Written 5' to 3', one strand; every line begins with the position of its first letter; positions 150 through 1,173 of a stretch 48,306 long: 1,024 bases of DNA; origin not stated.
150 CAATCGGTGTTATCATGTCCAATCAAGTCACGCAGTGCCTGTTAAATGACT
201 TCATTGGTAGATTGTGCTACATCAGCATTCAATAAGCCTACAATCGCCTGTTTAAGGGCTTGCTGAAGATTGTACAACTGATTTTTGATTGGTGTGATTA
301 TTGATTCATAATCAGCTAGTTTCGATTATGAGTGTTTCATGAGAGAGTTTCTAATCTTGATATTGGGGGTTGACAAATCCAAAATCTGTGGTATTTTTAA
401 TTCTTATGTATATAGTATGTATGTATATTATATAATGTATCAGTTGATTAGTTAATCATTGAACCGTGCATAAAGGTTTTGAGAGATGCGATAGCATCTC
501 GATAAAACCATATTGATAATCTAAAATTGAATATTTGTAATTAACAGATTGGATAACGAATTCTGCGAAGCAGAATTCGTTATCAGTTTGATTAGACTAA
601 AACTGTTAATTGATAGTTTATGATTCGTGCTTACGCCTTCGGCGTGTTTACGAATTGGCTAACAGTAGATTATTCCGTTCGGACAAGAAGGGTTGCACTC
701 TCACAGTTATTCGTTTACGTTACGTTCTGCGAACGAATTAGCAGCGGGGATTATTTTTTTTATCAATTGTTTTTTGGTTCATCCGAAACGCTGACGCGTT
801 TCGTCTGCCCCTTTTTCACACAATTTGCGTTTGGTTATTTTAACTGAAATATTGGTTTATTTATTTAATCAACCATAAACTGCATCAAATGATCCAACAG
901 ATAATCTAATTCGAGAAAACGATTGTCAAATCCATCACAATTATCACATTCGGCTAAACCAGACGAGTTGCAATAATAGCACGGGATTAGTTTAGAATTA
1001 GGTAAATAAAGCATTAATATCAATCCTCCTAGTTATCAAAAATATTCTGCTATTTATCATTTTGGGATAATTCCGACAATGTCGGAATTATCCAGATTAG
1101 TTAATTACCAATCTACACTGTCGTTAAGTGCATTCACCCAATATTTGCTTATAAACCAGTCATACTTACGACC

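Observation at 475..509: Two copies of a 35-nt bipartite hairpin with fully compensatory outer-stem changes (second copy 7259..7293)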

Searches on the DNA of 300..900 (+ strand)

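Call 50: search_rna_families(source=window, start=300, end=900, threshold=evalue, max_evalue=10)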
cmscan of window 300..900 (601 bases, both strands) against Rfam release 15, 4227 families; matches with E-value up to 10: 5.
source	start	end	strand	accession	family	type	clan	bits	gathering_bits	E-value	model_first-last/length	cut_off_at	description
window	811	844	-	RF01359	CRISPR-DR46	Gene; CRISPR;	-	17.2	50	8.4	1-38/38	no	CRISPR RNA direct repeat element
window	542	593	+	RF03585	mir-3938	Gene; miRNA;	-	15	94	5.5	1-88/88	no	mir-3938 microRNA precursor family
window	324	402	+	RF02336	GlsR1_miR6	Gene; snRNA; snoRNA; CD-box;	-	14.6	100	7.3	1-85/85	no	Giardia snoRNA GlsR1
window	522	655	+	RF02076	STnc100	Gene; sRNA;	-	11.8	47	5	1-206/206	no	Gammaproteobacterial sRNA STnc100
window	552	585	-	RF02637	EF0408_EF0409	Gene; sRNA;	-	10.4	440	3.5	374-408/412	no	Enterococcus sRNA EF0408_EF0409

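Call 67: build_rna_model(alignment_id=A2, structure=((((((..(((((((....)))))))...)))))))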
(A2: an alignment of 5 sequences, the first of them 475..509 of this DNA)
Model R1 built from alignment A2 (5 sequences, 35 columns); structure: as given.
model positions 35; base pairs 13; branch points 0; effective number of sequences 5; information 1.292 bits per position. Calibrated on 0.2 Mb of random sequence (short: E-values are rough).
structure used (alignment columns):
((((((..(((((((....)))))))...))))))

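Call 68: search_with_rna_model(model_id=R1, sources=[window, L001, L002, L038, L043, L044, L045, L046, L048, L057, L058, L059, L060, L061, L040, L042], max_evalue=10, make_alignment=true, show_alignments=0)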
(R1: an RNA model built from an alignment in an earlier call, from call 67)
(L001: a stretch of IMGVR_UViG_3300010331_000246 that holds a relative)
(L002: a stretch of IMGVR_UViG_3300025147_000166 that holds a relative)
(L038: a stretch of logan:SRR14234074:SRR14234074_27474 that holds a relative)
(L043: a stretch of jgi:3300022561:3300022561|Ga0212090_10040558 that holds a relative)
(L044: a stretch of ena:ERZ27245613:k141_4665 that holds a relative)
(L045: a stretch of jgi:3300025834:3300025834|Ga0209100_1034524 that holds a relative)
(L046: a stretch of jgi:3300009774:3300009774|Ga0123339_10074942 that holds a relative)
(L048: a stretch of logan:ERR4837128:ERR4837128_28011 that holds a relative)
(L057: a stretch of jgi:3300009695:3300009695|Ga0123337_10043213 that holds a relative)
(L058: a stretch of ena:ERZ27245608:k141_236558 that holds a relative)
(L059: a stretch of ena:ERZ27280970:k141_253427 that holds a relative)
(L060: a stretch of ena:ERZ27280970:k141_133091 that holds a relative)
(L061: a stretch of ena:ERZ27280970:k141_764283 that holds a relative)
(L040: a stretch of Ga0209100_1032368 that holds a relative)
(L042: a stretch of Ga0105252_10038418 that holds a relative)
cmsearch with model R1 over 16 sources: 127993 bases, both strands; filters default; matches with E-value up to 10: 11.
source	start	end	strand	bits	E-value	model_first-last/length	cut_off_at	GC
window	7703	7737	-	59.2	7.1e-16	1-35/35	no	0.57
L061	99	133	-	58.3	1.4e-15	1-35/35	no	0.6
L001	2418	2452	-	55.9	8.3e-15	1-35/35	no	0.63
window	475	509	+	54.5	2.3e-14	1-35/35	no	0.43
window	7259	7293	+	54.3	2.7e-14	1-35/35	no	0.51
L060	1242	1274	-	42.3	2e-10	1-35/35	no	0.55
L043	2051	2083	-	38.7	3e-09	1-35/35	no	0.52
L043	1752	1781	+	21.1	0.0014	1-35/35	no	0.7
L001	1982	2015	+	13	0.6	1-35/35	no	0.41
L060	791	824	+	11.6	1.7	1-35/35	no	0.38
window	36579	36597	-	10.4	4.3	9-27/35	no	0.68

Alignment A3: 11 matches aligned to the model, 37 columns, each read 5' to 3' on its own strand. Consensus structure (alignment columns), stored with it:
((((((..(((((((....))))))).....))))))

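Call 69: search_with_rna_model(model_id=R1, sources=[L059, L060, L061, L001, L043], max_evalue=10, filters=off, show_alignments=10)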
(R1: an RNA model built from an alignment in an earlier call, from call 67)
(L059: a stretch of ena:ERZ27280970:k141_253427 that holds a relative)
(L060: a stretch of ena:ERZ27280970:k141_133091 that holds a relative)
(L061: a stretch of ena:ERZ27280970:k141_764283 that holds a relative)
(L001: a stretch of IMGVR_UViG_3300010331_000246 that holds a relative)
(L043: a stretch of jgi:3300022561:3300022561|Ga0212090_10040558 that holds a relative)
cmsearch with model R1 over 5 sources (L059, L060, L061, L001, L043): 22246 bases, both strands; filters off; matches with E-value up to 10: 41.
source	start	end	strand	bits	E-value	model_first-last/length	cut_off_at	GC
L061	99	133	-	58.3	2.4e-16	1-35/35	no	0.6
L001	2418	2452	-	55.9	1.4e-15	1-35/35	no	0.63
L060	1242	1274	-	42.3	3.5e-11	1-35/35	no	0.55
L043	2051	2083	-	38.7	5.1e-10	1-35/35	no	0.52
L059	368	400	-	24.6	1.9e-05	1-35/35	no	0.45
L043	1752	1781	+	21.1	0.00025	1-35/35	no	0.7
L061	99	133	+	15.2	0.02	1-35/35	no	0.6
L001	1982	2015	+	13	0.1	1-35/35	no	0.41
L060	1242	1274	+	11.7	0.27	1-35/35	no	0.55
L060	791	824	+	11.6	0.3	1-35/35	no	0.38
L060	866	898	+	11.1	0.42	1-35/35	no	0.58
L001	2061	2079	+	11.1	0.42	9-27/35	no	0.68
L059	1741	1785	-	10.9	0.48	1-35/35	no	0.56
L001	4071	4115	-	10.9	0.48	1-35/35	no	0.56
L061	1754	1798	-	10.9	0.48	1-35/35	no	0.53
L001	2317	2344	+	10.5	0.66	1-35/35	no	0.43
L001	2317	2344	-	10.5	0.66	1-35/35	no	0.43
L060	2112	2135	-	10.2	0.86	1-35/35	no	0.46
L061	970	993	-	10.2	0.86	1-35/35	no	0.46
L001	3287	3310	-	10.2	0.86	1-35/35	no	0.46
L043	1752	1781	-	9.9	1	1-35/35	no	0.7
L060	1130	1158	+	9.2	1.7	1-35/35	no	0.41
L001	2427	2444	+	9.2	1.7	9-26/35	no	0.72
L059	869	889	-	9.1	1.9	1-35/35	no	0.29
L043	88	130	-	8.9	2.2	1-35/35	no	0.35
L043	3104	3137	+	8.8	2.3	1-35/35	no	0.44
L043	2051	2083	+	8.7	2.6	1-35/35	no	0.52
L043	4382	4408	-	8.4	3.3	1-35/35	no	0.56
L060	1775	1789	+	8.3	3.3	1-35/35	no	0.47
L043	4382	4408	+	8.3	3.4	1-35/35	no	0.56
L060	957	980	-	8.2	3.7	1-35/35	no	0.46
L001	5802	5842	+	7.9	4.5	1-35/35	no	0.32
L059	915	938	+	7.9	4.6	1-35/35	no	0.5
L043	804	827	+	7.7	5.3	1-35/35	no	0.25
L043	804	827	-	7.7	5.3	1-35/35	no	0.25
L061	626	650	+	7.6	5.6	1-35/35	no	0.32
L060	2896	2908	-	7.6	5.7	1-35/35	no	0.38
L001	189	217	-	7.3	7.4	1-35/35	no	0.62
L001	189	217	+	7.2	7.7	1-35/35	no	0.62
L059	1968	1983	+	6.9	9.4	1-35/35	no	0.56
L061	1977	1992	+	6.9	9.4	1-35/35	no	0.56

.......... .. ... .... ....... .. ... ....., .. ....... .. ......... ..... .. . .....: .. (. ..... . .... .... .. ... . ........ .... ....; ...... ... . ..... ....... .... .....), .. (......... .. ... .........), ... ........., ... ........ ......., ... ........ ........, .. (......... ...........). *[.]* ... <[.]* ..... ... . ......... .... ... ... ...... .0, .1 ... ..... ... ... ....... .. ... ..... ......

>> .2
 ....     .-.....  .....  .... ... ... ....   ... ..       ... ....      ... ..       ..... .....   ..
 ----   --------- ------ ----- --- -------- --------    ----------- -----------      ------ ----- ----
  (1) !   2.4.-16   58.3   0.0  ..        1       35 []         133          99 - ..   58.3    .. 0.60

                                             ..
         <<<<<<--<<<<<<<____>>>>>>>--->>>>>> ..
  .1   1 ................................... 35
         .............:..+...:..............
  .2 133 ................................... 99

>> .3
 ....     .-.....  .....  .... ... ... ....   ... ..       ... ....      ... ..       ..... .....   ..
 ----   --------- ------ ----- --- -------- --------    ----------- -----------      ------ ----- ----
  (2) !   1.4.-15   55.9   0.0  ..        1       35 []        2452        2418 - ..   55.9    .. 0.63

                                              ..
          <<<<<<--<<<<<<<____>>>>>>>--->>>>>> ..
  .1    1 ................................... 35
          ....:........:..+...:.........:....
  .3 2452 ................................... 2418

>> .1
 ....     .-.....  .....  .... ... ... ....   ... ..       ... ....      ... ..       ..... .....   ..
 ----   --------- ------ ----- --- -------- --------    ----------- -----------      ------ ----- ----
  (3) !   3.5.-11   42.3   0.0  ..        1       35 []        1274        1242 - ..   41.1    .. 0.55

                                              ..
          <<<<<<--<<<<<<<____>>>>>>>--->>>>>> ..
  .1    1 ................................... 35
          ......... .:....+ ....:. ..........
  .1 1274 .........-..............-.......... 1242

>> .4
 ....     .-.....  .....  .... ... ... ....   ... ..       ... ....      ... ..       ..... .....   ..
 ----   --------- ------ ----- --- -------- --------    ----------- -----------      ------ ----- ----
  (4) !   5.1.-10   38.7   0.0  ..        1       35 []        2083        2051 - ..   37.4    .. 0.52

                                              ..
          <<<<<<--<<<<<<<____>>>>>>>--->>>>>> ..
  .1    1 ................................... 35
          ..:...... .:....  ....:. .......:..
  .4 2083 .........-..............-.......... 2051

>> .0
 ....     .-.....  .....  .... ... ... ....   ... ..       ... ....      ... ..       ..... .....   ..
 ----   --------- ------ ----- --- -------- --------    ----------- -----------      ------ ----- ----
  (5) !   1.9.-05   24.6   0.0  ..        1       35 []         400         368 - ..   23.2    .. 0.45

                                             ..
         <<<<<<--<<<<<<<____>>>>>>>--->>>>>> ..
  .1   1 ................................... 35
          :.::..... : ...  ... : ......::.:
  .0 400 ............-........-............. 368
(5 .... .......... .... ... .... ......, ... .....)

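Call 70: search_with_rna_model(model_id=R1, sources=[window, L059, L060, L061, L001, L043], max_evalue=0.0002, filters=off, make_alignment=true)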
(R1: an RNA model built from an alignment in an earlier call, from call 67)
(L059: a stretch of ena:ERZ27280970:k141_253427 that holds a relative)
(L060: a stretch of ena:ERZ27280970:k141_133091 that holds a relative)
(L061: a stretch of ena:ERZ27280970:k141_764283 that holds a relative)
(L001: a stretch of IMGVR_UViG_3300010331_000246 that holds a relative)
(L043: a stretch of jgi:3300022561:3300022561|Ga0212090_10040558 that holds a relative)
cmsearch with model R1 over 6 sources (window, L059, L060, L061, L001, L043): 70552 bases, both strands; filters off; matches with E-value up to 0.0002: 8.
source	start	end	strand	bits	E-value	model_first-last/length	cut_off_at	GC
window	7703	7737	-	59.2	3.9e-16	1-35/35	no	0.57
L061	99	133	-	58.3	7.7e-16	1-35/35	no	0.6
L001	2418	2452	-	55.9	4.6e-15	1-35/35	no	0.63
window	475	509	+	54.5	1.3e-14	1-35/35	no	0.43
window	7259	7293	+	54.3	1.5e-14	1-35/35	no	0.51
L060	1242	1274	-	42.3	1.1e-10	1-35/35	no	0.55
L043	2051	2083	-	38.7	1.6e-09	1-35/35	no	0.52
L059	368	400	-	24.6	6e-05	1-35/35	no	0.45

Alignment A4: 8 matches aligned to the model, 35 columns, each read 5' to 3' on its own strand. Consensus structure (alignment columns), stored with it:
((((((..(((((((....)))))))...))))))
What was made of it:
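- Checked: A covariance model built from the copies gives E = 4e-16 to 1.5e-14 for the three window copies and finds no other copy in the window (calls 67, 68, 70).
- The covariance model scores the sense strand at 24.6-59 bits and the antisense strand at 15 bits or less (calls 69, 70).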

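Call 76: search_with_rna_model(model_id=R1, sources=[L062, L063, L064, L065, L066, L067, L068, L069, L070, L071, L072, L073, L074, L075, L076, L077, L078, L079, L080, L081, L082, L083, L084, L085, L086, L087, L088, L089, L090, L091, L092, L093, L094, L095, L096, L097, L098, L099, L003, L004, L005, L006, L007, L008, L009, L010, L011, L012, L013, L014, L015, L016, L017, L018, L019, L020, L021, L022, L023, L024, L025, L026, L027, L028, L029, L030, L031, L032, L033, L034, L035, L036, L037, L038, L049, L050, L051, L052, L053, L054, L055, L056], max_evalue=1)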
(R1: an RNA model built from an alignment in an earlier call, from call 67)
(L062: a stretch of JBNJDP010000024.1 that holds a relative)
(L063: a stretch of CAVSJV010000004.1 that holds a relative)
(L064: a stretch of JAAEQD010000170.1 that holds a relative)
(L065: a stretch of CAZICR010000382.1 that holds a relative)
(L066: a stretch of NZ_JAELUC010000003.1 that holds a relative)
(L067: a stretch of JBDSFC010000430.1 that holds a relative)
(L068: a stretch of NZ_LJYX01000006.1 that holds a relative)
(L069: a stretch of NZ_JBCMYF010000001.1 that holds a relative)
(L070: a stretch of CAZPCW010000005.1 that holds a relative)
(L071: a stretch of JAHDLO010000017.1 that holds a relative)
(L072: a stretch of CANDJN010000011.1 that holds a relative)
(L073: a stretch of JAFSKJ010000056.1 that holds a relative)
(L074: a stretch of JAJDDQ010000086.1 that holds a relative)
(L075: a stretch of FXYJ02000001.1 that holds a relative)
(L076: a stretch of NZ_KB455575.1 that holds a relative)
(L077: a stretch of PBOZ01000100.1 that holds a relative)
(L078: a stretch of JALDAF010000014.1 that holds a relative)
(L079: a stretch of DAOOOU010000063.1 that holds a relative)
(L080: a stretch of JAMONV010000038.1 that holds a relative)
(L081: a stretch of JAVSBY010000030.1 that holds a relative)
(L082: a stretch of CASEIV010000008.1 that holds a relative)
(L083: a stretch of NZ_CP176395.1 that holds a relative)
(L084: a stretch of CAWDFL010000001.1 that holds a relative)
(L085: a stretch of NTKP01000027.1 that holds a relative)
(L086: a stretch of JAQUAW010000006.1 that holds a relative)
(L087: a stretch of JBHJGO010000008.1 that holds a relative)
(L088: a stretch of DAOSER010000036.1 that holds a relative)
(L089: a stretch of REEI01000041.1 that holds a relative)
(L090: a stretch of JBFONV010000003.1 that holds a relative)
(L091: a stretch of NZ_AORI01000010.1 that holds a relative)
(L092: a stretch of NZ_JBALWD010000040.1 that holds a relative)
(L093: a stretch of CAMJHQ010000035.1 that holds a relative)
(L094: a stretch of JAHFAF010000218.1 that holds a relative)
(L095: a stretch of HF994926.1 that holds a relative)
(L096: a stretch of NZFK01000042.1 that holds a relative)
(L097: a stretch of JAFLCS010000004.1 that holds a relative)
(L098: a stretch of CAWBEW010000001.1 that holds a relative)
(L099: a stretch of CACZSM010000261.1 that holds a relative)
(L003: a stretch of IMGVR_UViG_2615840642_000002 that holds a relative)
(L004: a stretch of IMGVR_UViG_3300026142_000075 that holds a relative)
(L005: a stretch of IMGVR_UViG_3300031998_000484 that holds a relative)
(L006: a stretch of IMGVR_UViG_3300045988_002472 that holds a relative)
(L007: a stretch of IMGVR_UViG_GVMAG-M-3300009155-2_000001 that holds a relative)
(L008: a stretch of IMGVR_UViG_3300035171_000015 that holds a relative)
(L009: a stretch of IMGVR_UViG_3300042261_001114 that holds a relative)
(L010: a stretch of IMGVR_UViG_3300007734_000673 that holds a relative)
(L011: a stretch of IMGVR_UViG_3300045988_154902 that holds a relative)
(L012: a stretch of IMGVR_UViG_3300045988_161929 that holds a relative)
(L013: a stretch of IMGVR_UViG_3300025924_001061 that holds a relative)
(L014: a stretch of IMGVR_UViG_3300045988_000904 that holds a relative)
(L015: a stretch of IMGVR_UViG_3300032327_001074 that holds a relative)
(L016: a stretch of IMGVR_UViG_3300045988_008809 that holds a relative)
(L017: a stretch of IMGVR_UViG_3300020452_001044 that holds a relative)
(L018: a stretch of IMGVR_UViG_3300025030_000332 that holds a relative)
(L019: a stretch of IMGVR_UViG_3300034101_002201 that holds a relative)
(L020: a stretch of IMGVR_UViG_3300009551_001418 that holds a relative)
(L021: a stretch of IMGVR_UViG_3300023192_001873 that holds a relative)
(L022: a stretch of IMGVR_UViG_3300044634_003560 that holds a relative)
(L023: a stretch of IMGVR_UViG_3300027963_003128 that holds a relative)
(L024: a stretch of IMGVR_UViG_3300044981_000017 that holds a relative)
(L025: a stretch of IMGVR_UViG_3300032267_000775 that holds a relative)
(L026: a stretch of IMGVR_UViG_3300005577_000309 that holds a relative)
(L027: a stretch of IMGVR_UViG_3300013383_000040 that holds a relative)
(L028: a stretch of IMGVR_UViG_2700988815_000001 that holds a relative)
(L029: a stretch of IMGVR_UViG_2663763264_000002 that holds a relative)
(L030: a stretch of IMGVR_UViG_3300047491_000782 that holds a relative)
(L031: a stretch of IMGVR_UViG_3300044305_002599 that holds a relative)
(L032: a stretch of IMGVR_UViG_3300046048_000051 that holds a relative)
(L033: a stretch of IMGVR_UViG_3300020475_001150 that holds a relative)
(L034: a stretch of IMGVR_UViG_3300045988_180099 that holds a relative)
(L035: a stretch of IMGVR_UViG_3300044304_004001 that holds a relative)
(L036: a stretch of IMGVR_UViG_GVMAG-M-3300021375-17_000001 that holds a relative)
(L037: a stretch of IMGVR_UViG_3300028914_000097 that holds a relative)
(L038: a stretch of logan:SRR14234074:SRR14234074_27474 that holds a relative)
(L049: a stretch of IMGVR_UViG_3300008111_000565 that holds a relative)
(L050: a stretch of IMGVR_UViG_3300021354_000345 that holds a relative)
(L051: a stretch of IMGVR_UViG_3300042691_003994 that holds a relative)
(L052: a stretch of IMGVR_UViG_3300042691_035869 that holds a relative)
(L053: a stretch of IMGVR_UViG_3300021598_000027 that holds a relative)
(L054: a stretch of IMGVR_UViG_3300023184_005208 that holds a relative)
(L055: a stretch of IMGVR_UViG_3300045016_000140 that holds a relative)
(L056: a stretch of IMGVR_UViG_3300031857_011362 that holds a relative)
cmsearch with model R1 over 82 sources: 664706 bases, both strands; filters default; matches with E-value up to 1: 12.
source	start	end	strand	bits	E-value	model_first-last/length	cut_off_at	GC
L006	4235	4258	-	22.7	0.0022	1-35/35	no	0.58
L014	208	231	+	22.7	0.0022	1-35/35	no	0.58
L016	8749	8772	-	21.6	0.0052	1-35/35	no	0.58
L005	6987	7011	-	20.6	0.011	1-35/35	no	0.6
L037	2455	2479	+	20.6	0.011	1-35/35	no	0.6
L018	82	104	+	17.1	0.15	1-35/35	no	0.52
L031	4334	4366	-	16.9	0.17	1-35/35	no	0.3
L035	2341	2373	+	16.9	0.17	1-35/35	no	0.3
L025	3950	3965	+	15.9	0.35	10-25/35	no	0.56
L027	2963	2980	+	15.6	0.46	9-26/35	no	0.61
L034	4973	4990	-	15.6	0.46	9-26/35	no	0.61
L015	3498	3531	+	15.4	0.53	1-35/35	no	0.44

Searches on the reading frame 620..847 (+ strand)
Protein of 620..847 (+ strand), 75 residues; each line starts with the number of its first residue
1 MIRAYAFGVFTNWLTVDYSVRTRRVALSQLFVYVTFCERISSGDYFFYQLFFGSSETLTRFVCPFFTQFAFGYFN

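Call 22: search_protein_families(library=phrogs, proteins=[window:620-847:+], max_evalue=0.01)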
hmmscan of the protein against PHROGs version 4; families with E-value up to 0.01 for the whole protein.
window:620-847:+ (75 aa): 0 families

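Call 23: search_protein_families(library=pfam, proteins=[window:620-847:+], max_evalue=0.01)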
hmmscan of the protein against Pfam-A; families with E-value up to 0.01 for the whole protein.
window:620-847:+ (75 aa): 0 families

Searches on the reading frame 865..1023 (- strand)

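Call 63: search_protein_families(library=phrogs, proteins=[window:865-1023:-], max_evalue=0.01)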
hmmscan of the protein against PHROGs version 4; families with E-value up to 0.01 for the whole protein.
window:865-1023:- (52 aa): 0 families

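Call 83: search_protein_families(library=pfam, proteins=[window:865-1023:-], max_evalue=0.1)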
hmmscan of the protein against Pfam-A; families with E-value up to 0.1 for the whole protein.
window:865-1023:- (52 aa): 1 family
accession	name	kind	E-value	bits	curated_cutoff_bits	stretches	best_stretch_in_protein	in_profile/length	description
PF23733.2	GRXCR1-2_C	-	0.011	16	26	1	11-29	28-46/47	GRXCR1/2, C-terminal domain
